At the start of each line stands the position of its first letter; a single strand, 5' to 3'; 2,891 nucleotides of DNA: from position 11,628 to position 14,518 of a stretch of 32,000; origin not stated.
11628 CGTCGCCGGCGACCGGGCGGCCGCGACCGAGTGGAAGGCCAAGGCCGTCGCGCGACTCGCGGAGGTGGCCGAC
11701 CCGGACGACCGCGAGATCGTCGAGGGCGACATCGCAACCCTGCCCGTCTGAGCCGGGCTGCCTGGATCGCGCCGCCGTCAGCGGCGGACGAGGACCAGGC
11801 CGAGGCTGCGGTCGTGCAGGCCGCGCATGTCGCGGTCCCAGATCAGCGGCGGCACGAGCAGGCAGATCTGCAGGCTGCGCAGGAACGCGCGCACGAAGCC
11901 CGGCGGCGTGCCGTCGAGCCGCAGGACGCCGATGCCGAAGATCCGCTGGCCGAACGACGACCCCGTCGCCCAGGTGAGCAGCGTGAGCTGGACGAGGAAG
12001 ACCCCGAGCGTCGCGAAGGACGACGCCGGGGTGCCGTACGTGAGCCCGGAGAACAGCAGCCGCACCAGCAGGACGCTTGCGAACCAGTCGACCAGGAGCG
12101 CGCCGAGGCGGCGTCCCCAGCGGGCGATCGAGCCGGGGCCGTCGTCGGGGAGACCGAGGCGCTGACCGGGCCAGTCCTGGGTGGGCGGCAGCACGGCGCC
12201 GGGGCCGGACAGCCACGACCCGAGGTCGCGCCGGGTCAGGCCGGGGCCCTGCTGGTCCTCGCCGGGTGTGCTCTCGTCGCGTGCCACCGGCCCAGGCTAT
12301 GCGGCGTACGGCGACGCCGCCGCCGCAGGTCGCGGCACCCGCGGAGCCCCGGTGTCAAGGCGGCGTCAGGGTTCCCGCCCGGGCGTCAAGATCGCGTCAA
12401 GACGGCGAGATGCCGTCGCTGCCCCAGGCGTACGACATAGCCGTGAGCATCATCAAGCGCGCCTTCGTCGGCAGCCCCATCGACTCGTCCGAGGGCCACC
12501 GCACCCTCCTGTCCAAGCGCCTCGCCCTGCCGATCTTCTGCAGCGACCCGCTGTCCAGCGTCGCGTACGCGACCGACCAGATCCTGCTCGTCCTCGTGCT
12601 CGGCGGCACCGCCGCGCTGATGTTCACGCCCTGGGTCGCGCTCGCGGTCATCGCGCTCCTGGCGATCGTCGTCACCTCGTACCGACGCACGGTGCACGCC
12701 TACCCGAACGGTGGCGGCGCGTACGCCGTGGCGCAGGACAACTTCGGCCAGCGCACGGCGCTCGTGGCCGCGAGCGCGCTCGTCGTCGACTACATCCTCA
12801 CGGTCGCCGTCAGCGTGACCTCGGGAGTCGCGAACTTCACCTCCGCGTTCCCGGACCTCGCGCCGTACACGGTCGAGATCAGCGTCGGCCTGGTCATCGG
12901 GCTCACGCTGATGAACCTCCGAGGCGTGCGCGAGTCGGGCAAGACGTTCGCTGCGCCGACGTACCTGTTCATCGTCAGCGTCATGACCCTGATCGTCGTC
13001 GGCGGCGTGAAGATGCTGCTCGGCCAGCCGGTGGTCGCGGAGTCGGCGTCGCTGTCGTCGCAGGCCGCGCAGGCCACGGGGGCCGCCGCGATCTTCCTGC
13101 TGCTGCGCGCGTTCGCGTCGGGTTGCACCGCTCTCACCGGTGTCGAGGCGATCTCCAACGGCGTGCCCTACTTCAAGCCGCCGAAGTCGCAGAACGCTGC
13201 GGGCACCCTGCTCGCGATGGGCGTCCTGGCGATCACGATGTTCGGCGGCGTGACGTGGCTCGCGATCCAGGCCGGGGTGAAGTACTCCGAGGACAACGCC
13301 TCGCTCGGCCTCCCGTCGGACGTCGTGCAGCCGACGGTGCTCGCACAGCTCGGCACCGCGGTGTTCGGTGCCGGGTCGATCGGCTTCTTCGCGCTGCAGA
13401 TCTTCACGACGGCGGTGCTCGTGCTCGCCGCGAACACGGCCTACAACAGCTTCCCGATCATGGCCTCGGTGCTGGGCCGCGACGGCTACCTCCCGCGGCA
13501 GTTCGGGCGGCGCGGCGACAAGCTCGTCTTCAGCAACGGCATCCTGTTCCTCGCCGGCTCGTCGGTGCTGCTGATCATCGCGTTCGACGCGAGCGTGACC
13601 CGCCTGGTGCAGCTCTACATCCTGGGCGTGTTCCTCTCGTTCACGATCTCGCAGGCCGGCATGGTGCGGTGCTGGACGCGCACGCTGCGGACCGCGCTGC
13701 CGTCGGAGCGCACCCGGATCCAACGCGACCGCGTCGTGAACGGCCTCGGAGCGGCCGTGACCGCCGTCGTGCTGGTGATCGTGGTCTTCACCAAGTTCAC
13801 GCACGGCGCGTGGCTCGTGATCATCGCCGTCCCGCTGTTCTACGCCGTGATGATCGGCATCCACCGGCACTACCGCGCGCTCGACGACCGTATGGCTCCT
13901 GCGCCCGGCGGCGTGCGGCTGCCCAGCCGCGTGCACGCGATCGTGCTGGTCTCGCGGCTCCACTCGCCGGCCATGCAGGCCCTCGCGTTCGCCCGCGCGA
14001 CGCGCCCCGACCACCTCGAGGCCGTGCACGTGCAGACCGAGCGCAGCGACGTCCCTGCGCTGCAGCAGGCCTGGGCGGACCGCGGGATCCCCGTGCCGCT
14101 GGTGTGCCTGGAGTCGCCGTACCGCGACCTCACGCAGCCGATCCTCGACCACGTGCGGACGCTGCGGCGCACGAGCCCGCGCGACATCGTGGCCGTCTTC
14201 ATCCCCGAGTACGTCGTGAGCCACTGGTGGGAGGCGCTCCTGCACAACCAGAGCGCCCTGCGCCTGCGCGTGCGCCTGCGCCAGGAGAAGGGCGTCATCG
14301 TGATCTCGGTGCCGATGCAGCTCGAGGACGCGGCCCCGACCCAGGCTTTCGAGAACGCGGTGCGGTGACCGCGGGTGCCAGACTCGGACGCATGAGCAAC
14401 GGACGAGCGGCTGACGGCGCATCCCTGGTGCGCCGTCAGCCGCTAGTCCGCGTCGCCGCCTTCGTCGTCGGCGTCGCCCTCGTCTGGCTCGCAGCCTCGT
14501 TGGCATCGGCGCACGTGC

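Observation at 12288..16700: KimA-like K+ transporter in an operon with a truncated KdpD-type kinase and a KdpE-type regulator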

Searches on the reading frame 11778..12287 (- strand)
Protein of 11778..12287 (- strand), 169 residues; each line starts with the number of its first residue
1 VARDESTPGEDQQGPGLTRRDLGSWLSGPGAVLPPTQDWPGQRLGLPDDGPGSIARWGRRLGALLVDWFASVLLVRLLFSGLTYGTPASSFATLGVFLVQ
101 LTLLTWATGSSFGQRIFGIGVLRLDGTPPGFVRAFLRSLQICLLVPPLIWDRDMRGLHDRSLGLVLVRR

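Call 52: search_protein_families(library=pfam, proteins=[window:11778-12287:-], max_evalue=0.001)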
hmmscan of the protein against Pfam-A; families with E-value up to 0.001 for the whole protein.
window:11778-12287:- (169 aa): 1 family
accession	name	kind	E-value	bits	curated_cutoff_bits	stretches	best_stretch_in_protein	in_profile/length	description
PF06271.18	RDD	-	2.2e-10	41.4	24.1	1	55-145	2-106/137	RDD family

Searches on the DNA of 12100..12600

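Call 72: search_rna_families(source=window, start=12100, end=12600, threshold=evalue, max_evalue=10)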
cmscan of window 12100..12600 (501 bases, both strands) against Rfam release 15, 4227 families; matches with E-value up to 10: 0.
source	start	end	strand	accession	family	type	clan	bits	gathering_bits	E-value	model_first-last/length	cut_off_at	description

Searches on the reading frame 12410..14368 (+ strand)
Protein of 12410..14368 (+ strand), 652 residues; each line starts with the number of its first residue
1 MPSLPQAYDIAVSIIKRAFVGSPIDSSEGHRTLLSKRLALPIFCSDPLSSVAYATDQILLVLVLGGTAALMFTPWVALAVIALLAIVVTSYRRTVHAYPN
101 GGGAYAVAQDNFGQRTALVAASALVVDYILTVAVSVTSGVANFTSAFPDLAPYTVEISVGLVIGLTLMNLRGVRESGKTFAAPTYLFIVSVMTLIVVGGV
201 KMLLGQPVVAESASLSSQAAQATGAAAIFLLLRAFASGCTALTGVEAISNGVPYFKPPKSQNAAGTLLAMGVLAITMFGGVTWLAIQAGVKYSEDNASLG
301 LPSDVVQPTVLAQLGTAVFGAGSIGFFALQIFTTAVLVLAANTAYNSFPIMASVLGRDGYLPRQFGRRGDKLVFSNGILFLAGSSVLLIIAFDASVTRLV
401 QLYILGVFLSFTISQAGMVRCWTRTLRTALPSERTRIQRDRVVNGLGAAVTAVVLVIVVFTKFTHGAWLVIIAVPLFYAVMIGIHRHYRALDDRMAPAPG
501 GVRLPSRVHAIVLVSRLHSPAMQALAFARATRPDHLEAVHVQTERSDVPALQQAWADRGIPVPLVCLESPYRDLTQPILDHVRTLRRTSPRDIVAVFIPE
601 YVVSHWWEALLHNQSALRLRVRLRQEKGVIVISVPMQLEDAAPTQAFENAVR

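Call 6: search_protein_families(library=pfam, proteins=[window:12410-14368:+], max_evalue=0.01)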
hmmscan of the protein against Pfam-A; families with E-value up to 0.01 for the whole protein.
window:12410-14368:+ (652 aa): 2 families
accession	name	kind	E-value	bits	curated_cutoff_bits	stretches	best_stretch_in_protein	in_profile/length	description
PF13520.12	AA_permease_2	-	7.1e-27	94.8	27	1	44-463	11-410/427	Amino acid permease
PF02705.21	K_trans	-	2e-06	27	24.8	1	115-285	94-257/454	K+ potassium transporter integral membrane domain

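Call 7: search_protein_families(library=ncbifam, proteins=[window:12410-14368:+], max_evalue=0.01)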
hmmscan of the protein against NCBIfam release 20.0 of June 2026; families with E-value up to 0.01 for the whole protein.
window:12410-14368:+ (652 aa): 0 families

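Call 8: search_solved_structures(query=window:12410-14368:+, max_evalue=0.01, show_alignments=2)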
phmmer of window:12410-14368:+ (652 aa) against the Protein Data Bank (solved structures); distinct sequences matched with E-value up to 0.01: 1.
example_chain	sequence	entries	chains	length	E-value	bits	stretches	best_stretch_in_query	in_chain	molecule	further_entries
6s3k_B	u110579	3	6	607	2.3e-122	412.9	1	15-637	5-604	APC family permease | Potassium transporter KimA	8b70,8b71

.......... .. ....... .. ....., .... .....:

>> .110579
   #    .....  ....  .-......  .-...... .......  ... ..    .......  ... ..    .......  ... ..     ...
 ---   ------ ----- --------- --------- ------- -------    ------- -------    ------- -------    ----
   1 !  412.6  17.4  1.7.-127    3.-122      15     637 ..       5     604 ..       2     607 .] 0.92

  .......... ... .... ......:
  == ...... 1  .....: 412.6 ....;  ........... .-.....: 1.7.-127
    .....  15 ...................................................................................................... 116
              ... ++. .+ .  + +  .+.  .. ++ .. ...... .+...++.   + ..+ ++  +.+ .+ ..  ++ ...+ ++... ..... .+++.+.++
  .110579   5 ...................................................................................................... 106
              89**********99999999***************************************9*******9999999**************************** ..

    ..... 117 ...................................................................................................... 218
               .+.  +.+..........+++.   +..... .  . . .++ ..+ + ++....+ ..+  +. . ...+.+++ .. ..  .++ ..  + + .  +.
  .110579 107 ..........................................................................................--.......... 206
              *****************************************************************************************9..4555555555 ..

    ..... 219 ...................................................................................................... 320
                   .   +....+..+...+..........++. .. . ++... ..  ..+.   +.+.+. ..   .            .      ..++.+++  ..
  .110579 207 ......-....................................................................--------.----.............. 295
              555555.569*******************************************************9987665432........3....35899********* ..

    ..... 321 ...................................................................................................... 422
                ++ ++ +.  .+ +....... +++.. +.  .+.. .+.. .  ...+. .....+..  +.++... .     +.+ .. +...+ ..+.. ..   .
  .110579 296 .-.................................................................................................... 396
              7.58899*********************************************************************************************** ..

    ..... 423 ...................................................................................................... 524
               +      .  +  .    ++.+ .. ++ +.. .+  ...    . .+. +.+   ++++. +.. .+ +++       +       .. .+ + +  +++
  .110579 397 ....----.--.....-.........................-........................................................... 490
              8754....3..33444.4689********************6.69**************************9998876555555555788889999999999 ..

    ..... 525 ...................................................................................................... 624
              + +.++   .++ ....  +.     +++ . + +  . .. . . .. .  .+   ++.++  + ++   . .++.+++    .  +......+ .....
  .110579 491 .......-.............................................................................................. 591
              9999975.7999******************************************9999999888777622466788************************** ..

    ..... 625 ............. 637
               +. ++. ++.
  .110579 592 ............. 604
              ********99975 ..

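Call 14: find_encoding_contigs(protein=window:12410-14368:+, flank=10000, max_places=6)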
Protein window:12410-14368:+ (652 aa): no gene with exactly this product is on record in the collection.

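Call 21: find_homologous_proteins(query=window:12410-14368:+, max_evalue=1e-30)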
Query window:12410-14368:+ (652 aa): 8000 proteins with E <= 1e-30 among 8000 candidates; the best 120 are listed.
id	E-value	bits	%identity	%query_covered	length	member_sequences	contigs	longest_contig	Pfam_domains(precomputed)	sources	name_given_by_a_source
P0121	0.0e+0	1328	97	98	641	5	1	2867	PF02705.22,PF13520.13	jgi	jgi:amino acid transporter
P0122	0.0e+0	1238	89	98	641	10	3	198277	PF02705.22,PF13520.13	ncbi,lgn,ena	ncbi:MAG: APC family permease [Candidatus Nanopelagicales bacterium]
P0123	0.0e+0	1170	84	98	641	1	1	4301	PF02705.22,PF13520.13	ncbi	-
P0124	0.0e+0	1167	83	98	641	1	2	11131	PF02705.22,PF13520.13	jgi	-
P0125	0.0e+0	1141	83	98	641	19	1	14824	PF02705.22,PF13520.13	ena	-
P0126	0.0e+0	1136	83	96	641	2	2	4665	PF02705.22,PF13520.13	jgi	jgi:amino acid transporter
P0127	0.0e+0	1133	83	97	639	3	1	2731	PF02705.22,PF13520.13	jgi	jgi:amino acid transporter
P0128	0.0e+0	1125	82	96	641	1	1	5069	PF02705.22,PF13520.13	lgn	-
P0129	0.0e+0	1098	79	97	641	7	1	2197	PF02705.22,PF13520.13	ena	-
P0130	0.0e+0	1096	79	97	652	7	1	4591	PF02705.22,PF13520.13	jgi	jgi:amino acid transporter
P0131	0.0e+0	1093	80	97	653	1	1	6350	PF13520.13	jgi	jgi:amino acid transporter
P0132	0.0e+0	1092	80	97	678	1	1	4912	PF13520.13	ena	-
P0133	0.0e+0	1092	79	98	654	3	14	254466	PF02705.22,PF13520.13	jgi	jgi:amino acid transporter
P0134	0.0e+0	1091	81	96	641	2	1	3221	PF02705.22,PF13520.13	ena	-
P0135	0.0e+0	1091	79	97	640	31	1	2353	PF02705.22,PF13520.13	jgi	jgi:amino acid transporter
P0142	0.0e+0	1069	79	96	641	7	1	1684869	PF02705.22,PF13520.13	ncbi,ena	-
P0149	0.0e+0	1041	75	96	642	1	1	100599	PF02705.22,PF13520.13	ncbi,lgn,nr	ncbi:MAG: amino acid permease [Frankiales bacterium]|nr:amino acid permease [Frankiales bacterium]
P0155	1.0e-276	938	70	96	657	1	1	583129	PF13520.13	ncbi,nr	ncbi:MAG: APC family permease [Actinobacteria bacterium]|nr:APC family permease [Actinomycetota bact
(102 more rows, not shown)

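Call 61: find_encoding_contigs(protein=P0142, flank=6000, max_places=1)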
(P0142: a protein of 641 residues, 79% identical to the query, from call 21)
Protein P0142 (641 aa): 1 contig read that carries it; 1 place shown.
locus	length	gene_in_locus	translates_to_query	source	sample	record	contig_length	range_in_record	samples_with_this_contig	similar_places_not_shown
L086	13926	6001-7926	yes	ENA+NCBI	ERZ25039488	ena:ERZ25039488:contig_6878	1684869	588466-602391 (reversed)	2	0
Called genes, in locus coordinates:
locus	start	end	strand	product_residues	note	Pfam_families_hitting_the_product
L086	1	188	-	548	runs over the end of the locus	-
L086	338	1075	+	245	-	PF03575:Peptidase_S51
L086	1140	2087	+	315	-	PF00248:Aldo_ket_red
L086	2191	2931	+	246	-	PF21948:LplA-B_cat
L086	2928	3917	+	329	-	PF16881:LIAS_N (weak), PF04055:Radical_SAM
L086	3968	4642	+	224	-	PF13829:DUF4191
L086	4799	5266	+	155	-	PF03745:DUF309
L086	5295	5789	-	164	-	PF06271:RDD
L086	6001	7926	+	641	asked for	PF13520:AA_permease_2, PF02705:K_trans (weak)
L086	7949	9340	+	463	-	PF13493:DUF4118, PF00512:HisKA, PF13581:HATPase_c_2, PF02518:HATPase_c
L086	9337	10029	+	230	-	PF00072:Response_reg, PF00486:Trans_reg_C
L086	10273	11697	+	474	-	PF03951:Gln-synt_N, PF00120:Gln-synt_C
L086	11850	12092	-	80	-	PF13192:Thioredoxin_3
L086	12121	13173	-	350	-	PF03773:ArsP_1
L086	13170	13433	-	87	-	PF01022:HTH_5, PF12840:HTH_20 (weak)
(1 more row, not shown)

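Call 62: find_encoding_contigs(protein=P0149, flank=6000, max_places=1)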
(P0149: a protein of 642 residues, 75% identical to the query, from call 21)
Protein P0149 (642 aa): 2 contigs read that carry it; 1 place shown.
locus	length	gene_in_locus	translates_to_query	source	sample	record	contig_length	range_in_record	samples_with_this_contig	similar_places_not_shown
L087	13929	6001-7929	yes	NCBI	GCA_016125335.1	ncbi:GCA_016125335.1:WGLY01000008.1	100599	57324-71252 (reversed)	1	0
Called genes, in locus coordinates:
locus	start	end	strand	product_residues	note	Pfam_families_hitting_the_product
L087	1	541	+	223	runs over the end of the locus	-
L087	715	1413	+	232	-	PF21948:LplA-B_cat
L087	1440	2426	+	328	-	PF16881:LIAS_N (weak), PF04055:Radical_SAM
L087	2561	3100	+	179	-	PF03473:MOSC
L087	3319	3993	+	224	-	PF13829:DUF4191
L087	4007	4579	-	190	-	-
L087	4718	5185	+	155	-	-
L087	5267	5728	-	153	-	PF06271:RDD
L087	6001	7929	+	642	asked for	PF13520:AA_permease_2, PF02705:K_trans (faint)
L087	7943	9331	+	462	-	PF13493:DUF4118, PF00512:HisKA, PF13581:HATPase_c_2 (weak), PF02518:HATPase_c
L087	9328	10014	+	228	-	PF00072:Response_reg, PF00486:Trans_reg_C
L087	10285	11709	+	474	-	PF03951:Gln-synt_N, PF00120:Gln-synt_C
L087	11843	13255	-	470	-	PF00654:Voltage_CLC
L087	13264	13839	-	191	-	PF01047:MarR, PF12802:MarR_2, PF25212:HVO_A0114 (faint), PF09339:HTH_IclR (weak), PF13412:HTH_24 (faint)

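Call 63: find_encoding_contigs(protein=P0155, flank=6000, max_places=1)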
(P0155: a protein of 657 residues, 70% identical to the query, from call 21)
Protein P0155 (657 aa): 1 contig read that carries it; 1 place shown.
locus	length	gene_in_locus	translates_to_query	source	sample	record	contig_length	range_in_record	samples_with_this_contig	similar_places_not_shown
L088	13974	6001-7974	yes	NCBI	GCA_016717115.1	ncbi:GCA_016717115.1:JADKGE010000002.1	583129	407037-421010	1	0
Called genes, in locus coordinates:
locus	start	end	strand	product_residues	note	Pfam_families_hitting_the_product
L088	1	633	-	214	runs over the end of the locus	PF00072:Response_reg, PF08281:Sigma70_r4_2 (weak), PF00196:GerE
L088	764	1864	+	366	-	PF02775:TPP_enzyme_C (faint), PF00676:E1_dh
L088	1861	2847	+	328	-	PF02779:Transket_pyr, PF02780:Transketolase_C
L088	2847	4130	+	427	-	PF00364:Biotin_lipoyl, PF02817:E3_binding, PF00198:2-oxoacid_dh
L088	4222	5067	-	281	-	PF11716:MDMPI_N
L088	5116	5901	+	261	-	PF00795:CN_hydrolase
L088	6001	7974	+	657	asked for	PF13520:AA_permease_2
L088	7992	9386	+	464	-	PF13493:DUF4118, PF00512:HisKA, PF02518:HATPase_c, PF13581:HATPase_c_2 (weak)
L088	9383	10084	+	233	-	PF00072:Response_reg, PF00486:Trans_reg_C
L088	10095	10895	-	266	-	PF03734:YkuD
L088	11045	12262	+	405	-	PF13343:SBP_bac_6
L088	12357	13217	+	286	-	PF00528:BPD_transp_1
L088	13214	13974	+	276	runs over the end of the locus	PF00528:BPD_transp_1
